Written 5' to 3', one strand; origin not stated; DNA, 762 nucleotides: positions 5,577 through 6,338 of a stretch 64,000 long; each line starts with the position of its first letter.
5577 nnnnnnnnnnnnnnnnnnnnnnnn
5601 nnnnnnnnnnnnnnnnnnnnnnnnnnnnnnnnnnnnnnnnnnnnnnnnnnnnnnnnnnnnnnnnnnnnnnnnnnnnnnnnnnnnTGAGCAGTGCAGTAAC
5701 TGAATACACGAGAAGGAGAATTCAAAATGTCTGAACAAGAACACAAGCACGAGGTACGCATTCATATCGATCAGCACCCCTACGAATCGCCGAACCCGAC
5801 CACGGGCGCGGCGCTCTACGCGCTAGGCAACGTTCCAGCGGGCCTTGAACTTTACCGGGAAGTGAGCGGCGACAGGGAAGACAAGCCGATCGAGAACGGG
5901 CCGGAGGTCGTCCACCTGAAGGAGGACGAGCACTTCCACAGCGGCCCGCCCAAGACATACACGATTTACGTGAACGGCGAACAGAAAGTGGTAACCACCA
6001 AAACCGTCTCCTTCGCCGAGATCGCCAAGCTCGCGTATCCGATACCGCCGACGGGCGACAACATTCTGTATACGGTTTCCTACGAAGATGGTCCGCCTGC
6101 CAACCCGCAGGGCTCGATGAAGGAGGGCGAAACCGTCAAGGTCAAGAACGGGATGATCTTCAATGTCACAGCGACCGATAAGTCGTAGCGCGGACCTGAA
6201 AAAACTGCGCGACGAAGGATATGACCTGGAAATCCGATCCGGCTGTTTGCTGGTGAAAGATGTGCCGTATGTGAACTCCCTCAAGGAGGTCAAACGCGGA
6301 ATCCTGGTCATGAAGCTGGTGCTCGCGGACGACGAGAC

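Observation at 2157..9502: Seven co-directional genes behind one recognisable promoter join an AAA+/subtilase pair to a ubiquitin-like conjugation set, a Schlafen/AlbA_2 protein and a mini-kinase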

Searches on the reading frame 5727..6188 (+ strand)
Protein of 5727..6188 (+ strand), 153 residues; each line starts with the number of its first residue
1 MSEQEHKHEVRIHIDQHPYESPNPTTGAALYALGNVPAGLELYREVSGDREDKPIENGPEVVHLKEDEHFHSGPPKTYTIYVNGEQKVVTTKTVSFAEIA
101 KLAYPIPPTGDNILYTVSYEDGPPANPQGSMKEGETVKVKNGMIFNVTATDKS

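Call 3: search_protein_families(library=pfam, proteins=[window:5727-6188:+], max_evalue=0.01)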
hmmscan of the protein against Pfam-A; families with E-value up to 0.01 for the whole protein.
window:5727-6188:+ (153 aa): 1 family
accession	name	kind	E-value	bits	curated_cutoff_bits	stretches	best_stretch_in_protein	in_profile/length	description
PF14452.12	Multi_ubiq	-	1e-24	86.9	24.5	1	78-151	1-69/69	Multiubiquitin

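Call 4: search_protein_families(library=padloc, proteins=[window:5727-6188:+], max_evalue=0.01)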
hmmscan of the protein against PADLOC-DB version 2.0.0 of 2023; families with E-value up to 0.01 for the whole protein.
window:5727-6188:+ (153 aa): 0 families

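Call 54: search_protein_families(library=ncbifam, proteins=[window:5727-6188:+], max_evalue=0.01)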
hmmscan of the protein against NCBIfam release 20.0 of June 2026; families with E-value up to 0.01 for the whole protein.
window:5727-6188:+ (153 aa): 0 families
